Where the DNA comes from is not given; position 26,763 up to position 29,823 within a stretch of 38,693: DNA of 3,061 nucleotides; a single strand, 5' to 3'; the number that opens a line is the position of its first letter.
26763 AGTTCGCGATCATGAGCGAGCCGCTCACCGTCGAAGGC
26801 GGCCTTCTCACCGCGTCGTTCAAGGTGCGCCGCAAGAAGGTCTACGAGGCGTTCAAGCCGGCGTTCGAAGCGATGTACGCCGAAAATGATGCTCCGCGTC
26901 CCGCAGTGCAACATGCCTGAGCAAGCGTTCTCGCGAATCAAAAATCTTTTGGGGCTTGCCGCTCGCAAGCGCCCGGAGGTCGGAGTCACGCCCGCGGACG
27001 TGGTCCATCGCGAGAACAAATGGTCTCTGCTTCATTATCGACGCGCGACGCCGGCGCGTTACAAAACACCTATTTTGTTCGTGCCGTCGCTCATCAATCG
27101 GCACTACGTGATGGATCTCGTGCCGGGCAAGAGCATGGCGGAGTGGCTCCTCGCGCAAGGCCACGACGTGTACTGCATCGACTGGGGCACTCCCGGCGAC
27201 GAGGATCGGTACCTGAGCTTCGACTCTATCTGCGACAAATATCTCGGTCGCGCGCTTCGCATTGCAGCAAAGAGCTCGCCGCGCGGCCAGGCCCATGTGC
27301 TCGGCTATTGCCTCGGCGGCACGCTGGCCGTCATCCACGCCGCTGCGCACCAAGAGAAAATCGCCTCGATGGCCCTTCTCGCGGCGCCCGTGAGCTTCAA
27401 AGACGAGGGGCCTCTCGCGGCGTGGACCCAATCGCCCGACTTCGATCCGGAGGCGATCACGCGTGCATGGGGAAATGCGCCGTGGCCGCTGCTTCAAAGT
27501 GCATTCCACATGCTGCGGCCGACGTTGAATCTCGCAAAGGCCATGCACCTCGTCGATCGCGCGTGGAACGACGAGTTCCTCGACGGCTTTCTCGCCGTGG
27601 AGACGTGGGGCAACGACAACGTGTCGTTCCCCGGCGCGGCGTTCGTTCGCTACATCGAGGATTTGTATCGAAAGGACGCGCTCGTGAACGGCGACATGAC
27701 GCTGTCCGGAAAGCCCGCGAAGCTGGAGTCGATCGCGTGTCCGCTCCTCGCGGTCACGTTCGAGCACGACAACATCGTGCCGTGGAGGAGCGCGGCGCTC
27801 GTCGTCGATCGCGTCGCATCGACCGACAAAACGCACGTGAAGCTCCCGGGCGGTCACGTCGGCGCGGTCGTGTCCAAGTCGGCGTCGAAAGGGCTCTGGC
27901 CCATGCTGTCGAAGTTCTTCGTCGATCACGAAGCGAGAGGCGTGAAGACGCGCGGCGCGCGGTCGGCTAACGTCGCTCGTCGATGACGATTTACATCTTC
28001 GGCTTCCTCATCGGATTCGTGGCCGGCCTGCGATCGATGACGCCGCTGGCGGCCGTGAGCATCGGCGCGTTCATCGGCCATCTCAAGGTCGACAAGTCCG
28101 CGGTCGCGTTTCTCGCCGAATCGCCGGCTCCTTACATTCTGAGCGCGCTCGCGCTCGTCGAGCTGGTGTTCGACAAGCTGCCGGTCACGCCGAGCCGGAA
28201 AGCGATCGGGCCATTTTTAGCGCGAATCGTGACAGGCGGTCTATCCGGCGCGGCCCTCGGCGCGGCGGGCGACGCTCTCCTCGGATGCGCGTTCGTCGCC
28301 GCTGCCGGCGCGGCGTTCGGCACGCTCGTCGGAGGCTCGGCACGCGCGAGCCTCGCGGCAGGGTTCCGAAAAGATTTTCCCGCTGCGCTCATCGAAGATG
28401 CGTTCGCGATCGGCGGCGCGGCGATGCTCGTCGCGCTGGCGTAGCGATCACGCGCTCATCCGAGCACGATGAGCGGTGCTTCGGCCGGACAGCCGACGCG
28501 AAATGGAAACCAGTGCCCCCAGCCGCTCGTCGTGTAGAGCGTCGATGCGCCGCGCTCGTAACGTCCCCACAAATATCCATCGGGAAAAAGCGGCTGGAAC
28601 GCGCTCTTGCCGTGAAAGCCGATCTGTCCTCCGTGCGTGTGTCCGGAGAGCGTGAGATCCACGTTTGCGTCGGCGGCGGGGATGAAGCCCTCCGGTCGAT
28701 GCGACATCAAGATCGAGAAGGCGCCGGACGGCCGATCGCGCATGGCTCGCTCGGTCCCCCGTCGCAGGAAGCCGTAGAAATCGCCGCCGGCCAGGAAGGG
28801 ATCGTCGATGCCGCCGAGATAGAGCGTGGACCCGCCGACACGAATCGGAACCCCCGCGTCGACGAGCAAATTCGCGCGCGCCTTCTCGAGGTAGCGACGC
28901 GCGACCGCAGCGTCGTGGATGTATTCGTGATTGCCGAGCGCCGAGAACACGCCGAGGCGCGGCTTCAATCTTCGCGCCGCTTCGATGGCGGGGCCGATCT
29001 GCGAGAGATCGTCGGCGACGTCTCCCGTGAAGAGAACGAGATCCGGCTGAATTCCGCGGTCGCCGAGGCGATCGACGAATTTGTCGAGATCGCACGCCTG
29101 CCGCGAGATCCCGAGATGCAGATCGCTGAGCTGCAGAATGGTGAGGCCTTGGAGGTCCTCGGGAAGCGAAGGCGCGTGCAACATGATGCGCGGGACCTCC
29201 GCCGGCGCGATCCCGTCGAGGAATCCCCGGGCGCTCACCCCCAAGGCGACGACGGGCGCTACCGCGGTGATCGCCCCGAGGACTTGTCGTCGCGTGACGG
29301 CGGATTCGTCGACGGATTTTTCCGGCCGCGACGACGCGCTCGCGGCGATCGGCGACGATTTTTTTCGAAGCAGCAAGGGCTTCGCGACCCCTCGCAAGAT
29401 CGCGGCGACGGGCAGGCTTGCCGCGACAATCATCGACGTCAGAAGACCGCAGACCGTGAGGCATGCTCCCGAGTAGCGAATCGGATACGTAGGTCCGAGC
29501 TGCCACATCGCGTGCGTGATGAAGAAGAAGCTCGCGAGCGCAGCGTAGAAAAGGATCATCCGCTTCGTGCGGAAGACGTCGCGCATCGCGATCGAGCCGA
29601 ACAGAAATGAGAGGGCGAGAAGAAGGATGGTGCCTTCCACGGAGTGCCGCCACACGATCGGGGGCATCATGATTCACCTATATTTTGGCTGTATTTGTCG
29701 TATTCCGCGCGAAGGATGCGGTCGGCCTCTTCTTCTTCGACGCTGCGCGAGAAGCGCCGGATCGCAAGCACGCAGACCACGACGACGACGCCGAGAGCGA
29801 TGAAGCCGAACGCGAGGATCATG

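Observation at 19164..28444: Nine-gene same-strand block linking an envelope lipoprotein/hydrolase/beta-barrel module to an acyl-CoA synthetase and a second PHA synthase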

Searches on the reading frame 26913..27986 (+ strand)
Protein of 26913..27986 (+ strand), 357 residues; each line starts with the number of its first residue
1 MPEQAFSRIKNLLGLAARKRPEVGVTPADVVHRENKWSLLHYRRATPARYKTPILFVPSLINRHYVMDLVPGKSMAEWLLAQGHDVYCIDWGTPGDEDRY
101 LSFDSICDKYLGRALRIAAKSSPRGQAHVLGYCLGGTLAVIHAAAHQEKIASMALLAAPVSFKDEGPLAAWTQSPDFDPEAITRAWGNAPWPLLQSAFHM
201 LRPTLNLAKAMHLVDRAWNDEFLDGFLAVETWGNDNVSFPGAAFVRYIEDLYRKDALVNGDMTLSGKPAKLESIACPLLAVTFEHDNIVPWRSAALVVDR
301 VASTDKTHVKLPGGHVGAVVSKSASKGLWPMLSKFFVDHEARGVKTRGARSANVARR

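Call 4: search_protein_families(library=pfam, proteins=[window:26913-27986:+], max_evalue=0.01)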
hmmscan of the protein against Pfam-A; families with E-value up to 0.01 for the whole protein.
window:26913-27986:+ (357 aa): 6 families
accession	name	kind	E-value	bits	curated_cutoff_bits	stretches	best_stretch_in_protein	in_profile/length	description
PF00561.26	Abhydrolase_1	-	7.8e-14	52.4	25.8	1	53-316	2-239/245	alpha/beta hydrolase fold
PF07167.19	PhaC_N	-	6.7e-12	45.9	23.7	1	22-79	116-173/173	Poly-beta-hydroxybutyrate polymerase (PhaC) N-terminus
PF12697.13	Abhydrolase_6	-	2.3e-09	38.7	26.3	1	70-316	4-205/217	Alpha/beta hydrolase family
PF12146.15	Hydrolase_4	-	2e-07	31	27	1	75-167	23-118/239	Serine aminopeptidase, S33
PF01738.24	DLH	-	0.0029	17.7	21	0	124-148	96-119/217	Dienelactone hydrolase family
PF11339.14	DUF3141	-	0.0073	15.4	29.7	0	220-295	242-318/582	Protein of unknown function (DUF3141)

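Call 5: search_protein_families(library=ncbifam, proteins=[window:26913-27986:+], max_evalue=0.01)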
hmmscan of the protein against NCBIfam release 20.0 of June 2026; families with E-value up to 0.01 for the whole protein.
window:26913-27986:+ (357 aa): 10 families
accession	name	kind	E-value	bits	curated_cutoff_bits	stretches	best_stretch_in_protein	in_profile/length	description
TIGR01836.1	PHA_synth_III_C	subfamily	3.6e-75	253.1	365.3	1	15-336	26-347/350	class III poly(R)-hydroxyalkanoic acid synthase subunit PhaC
TIGR01838.1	PHA_synth_I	subfamily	2.5e-47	161.5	622.65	1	22-323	159-462/532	class I poly(R)-hydroxyalkanoic acid synthase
TIGR01839.1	PHA_synth_II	subfamily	4e-19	68.1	855.4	1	24-319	188-484/560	class II poly(R)-hydroxyalkanoic acid synthase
NF005898.0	PRK07868.1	equivalog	2.2e-15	55.5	925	1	26-345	38-367/994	acyl-CoA synthetase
NF051488.1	bifunc_PcaDC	exception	1.3e-05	24.5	390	1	87-165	40-118/375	bifunctional 3-oxoadipate enol-lactonase/4-carboxymuconolactone decarboxylase PcaDC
TIGR01738.1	bioH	equivalog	3.6e-05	23.5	206.95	1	125-164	65-104/245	pimeloyl-ACP methyl ester esterase BioH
TIGR02427.1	protocat_pcaD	equivalog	0.00012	21.6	255.85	0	269-322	187-239/251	3-oxoadipate enol-lactonase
NF011457.0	PRK14875.1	equivalog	0.00012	21.2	307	0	118-158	191-231/372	acetoin dehydrogenase dihydrolipoyllysine-residue acetyltransferase subunit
NF053684.1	esterase_mleBCA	exception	0.00013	21.2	570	1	126-164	95-133/281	BCA family alpha/beta fold macrolide esterase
NF052610.1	macro_16_ester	equivalog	0.00015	21.2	420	1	126-161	95-130/281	alpha/beta fold macrolide esterase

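Call 25: search_solved_structures(query=window:26913-27986:+, max_evalue=0.001, show_alignments=1)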
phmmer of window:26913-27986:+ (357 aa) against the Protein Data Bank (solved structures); distinct sequences matched with E-value up to 0.001: 7.
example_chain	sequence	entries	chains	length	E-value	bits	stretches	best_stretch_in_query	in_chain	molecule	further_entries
5hz2_A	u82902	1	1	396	6.2e-31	111.1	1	23-324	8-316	Poly-beta-hydroxybutyrate polymerase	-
5t6o_A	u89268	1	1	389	1e-29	107.1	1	22-324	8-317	Poly-beta-hydroxybuterate polymerase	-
9knj_A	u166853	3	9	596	2.2e-28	102.7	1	22-325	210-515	PHA synthase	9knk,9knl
5xav_A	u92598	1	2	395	3.5e-22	82.3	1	24-320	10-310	Intracellular polyhydroxyalkanoate synthase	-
6k3c_A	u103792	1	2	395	1.7e-21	80.1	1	24-320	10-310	Intracellular polyhydroxyalkanoate synthase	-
5xks_A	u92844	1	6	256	2.6e-05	26.8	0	269-338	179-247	Thermostable monoacylglycerol lipase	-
6ny9_B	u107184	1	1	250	0.00097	21.6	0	49-157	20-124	Mycophenolic acid acyl-glucuronide esterase, mitochondrial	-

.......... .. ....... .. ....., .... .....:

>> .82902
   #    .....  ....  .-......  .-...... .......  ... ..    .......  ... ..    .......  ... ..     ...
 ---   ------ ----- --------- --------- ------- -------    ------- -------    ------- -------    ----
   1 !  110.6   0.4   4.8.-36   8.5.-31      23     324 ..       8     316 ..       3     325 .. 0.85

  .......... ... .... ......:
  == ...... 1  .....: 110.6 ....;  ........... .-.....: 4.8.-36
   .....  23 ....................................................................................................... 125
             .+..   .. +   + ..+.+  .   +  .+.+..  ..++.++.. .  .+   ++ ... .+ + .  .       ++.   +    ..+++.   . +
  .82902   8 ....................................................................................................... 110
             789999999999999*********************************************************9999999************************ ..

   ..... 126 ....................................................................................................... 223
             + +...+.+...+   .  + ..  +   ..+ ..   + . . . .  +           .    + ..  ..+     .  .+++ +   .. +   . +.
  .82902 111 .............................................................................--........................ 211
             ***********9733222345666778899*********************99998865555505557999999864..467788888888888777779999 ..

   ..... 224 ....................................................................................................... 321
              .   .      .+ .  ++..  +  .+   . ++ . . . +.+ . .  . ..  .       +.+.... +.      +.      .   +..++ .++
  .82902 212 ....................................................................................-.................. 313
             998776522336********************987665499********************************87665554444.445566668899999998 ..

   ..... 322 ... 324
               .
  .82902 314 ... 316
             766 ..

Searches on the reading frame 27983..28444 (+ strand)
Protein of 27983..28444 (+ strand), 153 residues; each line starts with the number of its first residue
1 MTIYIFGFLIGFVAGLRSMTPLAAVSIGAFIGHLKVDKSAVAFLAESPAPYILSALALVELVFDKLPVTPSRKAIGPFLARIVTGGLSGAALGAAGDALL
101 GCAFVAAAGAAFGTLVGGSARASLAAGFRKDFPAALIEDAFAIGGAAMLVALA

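Call 4: search_protein_families(library=pfam, proteins=[window:27983-28444:+], max_evalue=0.01)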
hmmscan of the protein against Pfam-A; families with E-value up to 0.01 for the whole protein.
window:27983-28444:+ (153 aa): 1 family
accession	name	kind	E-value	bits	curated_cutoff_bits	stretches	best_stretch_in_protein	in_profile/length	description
PF13548.11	DUF4126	-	3.2e-06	27.4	27.5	1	7-150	4-152/175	Domain of unknown function (DUF4126)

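Call 5: search_protein_families(library=ncbifam, proteins=[window:27983-28444:+], max_evalue=0.01)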
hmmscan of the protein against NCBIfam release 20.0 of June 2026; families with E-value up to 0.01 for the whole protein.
window:27983-28444:+ (153 aa): 0 families

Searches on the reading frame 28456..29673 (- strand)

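Call 7: search_protein_families(library=pfam, proteins=[window:28456-29673:-], max_evalue=0.001)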
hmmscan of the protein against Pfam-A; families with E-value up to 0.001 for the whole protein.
window:28456-29673:- (405 aa): 1 family
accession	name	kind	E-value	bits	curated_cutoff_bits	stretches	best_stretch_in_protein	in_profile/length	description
PF00149.33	Metallophos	-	3.3e-13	50.9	21.5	1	178-348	2-190/191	Calcineurin-like phosphoesterase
